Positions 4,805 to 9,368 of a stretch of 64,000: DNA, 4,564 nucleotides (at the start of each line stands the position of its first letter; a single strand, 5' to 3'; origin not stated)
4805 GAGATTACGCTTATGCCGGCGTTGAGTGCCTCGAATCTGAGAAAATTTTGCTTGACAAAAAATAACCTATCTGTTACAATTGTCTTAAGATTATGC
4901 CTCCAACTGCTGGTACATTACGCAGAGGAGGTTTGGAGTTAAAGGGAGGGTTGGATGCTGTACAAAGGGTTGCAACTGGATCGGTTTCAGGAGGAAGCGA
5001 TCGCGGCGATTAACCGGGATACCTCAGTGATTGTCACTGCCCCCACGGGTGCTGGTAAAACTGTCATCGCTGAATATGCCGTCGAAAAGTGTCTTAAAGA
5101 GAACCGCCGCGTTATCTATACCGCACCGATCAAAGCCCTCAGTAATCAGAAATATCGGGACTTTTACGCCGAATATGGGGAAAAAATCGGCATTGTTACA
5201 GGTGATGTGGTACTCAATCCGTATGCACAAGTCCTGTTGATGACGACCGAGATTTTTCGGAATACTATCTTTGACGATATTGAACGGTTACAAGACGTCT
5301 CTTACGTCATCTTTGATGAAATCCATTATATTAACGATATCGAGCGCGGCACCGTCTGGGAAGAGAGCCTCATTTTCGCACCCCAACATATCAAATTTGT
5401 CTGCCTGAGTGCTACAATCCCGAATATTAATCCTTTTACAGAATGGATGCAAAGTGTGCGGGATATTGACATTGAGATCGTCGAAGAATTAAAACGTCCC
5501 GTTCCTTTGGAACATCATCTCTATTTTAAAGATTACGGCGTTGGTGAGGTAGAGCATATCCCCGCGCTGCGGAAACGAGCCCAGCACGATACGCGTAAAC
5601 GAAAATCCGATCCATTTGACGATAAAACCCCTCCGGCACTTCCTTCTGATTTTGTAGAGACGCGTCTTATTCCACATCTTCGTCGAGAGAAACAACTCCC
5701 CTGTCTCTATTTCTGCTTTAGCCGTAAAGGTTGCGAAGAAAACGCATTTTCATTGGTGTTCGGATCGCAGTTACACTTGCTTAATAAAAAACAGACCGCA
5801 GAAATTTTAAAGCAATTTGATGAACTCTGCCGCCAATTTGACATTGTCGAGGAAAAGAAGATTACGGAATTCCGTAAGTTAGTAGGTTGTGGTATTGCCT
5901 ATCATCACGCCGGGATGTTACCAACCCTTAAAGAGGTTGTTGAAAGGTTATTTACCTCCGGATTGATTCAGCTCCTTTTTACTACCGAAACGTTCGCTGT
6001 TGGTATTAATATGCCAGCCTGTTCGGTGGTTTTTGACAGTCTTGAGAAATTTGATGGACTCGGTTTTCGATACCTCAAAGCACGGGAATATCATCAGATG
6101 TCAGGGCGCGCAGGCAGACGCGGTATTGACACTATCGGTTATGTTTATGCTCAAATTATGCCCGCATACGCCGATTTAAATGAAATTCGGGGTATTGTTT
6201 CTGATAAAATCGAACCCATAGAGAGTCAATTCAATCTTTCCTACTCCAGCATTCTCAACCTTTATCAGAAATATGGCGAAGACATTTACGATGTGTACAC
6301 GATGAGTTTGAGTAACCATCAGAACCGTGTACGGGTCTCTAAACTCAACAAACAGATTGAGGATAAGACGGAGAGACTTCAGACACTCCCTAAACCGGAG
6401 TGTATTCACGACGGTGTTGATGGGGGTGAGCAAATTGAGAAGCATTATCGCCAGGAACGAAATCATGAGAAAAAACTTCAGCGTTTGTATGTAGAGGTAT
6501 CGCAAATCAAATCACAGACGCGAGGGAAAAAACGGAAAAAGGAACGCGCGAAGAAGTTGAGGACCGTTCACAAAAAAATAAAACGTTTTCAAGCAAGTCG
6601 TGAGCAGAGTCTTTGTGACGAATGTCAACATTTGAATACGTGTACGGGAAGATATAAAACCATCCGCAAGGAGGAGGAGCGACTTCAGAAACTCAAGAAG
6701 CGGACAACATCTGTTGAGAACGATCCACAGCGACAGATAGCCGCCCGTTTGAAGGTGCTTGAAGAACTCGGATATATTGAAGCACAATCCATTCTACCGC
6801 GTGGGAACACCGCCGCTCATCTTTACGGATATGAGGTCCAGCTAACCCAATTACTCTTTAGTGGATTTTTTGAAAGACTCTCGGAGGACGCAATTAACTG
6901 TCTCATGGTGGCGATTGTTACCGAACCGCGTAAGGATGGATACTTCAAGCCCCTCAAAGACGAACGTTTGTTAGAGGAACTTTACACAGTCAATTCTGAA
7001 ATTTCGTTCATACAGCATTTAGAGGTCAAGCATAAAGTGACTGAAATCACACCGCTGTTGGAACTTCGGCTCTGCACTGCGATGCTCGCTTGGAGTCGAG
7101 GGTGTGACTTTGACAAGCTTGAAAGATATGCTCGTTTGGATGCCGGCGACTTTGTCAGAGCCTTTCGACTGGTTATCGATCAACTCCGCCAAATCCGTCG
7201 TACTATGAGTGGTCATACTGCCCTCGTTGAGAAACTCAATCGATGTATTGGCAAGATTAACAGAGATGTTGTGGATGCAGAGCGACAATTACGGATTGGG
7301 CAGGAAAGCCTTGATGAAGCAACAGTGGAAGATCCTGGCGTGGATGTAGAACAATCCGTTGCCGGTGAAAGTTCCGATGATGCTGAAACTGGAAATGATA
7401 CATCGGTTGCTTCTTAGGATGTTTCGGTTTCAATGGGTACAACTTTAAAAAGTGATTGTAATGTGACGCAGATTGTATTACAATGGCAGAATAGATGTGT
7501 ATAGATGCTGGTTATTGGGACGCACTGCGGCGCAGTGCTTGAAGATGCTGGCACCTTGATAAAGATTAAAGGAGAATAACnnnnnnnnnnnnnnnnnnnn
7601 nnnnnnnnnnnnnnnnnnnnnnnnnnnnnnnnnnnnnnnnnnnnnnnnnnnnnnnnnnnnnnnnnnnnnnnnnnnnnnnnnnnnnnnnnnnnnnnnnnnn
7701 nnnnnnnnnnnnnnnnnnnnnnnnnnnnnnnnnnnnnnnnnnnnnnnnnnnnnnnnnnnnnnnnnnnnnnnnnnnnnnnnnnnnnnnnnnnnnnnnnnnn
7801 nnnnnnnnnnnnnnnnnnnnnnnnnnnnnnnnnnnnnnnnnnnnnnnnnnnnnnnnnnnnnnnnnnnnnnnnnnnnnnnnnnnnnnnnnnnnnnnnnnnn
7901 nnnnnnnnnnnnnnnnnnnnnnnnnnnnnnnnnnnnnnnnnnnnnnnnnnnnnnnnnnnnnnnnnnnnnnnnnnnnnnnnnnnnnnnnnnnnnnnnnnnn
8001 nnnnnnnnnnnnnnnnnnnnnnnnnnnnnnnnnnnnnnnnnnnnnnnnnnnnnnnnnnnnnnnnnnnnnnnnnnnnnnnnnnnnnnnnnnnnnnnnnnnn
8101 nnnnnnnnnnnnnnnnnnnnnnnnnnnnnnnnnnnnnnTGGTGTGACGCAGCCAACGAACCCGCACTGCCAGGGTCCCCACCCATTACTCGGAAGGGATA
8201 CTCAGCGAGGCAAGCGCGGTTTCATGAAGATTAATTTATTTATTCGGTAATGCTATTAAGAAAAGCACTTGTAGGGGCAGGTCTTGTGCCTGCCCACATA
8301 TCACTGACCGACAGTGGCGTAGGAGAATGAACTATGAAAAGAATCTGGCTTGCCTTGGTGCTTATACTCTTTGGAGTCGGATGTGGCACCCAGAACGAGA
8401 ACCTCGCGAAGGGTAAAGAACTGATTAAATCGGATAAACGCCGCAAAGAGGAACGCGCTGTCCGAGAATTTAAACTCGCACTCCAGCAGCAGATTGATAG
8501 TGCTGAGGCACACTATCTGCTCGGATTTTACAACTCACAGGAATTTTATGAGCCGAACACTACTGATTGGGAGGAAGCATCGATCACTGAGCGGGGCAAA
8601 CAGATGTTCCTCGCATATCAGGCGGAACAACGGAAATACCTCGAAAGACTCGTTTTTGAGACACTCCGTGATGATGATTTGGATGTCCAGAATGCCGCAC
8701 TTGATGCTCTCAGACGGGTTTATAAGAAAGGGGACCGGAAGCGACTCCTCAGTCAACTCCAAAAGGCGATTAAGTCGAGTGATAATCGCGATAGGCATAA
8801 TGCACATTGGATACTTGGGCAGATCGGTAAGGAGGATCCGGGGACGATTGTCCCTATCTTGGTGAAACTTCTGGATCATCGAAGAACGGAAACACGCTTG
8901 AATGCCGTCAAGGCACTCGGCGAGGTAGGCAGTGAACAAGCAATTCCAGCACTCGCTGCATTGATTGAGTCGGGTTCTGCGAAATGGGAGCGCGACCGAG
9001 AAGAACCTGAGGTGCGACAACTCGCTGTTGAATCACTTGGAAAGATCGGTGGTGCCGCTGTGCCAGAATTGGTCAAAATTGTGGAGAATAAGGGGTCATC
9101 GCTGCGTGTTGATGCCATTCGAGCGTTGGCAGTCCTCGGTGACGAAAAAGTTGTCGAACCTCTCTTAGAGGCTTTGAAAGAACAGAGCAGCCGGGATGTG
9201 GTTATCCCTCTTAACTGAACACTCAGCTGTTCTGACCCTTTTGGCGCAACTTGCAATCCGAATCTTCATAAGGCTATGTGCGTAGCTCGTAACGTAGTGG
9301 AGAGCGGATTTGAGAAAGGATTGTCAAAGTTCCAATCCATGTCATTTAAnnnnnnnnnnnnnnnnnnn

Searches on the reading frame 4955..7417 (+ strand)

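Call 93: search_protein_families(library=pfam, proteins=[window:4955-7417:+], max_evalue=0.00001)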
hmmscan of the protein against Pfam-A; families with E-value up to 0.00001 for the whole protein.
window:4955-7417:+ (820 aa): 6 families
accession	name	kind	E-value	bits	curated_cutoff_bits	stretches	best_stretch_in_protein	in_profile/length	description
PF00270.35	DEAD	-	1.6e-26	93.5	26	1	10-158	2-164/167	DEAD/DEAH box helicase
PF08148.17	DSHCT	-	5.7e-25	88.5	22.7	1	612-774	3-171/172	DSHCT (NUC185) domain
PF04851.21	ResIII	-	1.5e-10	41.6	22.5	1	7-155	3-162/164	Type III restriction enzyme, res subunit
PF00271.37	Helicase_C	-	2.8e-10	40.9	23.5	1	297-390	30-110/110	Helicase conserved C-terminal domain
PF22527.2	DEXQc_Suv3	-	9.1e-08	32.2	27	1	25-154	16-133/154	DEXQ-box helicase domain of Suv3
PF13401.12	AAA_22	-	8.6e-07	29.8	27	0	22-137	5-103/130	AAA domain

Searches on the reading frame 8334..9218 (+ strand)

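Call 93: search_protein_families(library=pfam, proteins=[window:8334-9218:+], max_evalue=0.00001)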
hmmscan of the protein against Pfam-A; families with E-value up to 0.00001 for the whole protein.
window:8334-9218:+ (294 aa): 5 families
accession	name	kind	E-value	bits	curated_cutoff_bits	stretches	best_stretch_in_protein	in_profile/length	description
PF13646.12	HEAT_2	-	8.8e-27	93.7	27.7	2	142-220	4-80/88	HEAT repeats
PF03130.22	HEAT_PBS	-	7.1e-18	63.5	20.9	0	188-212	2-26/27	PBS lyase HEAT-like repeat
PF02985.28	HEAT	-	5.7e-11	42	23.5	0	172-199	1-28/31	HEAT repeat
PF13513.12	HEAT_EZ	-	3.9e-10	40.5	27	0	157-197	7-54/55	HEAT-like repeat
PF00514.29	Arm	-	3.9e-09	36.7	20.6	0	172-196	13-37/41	Armadillo/beta-catenin-like repeat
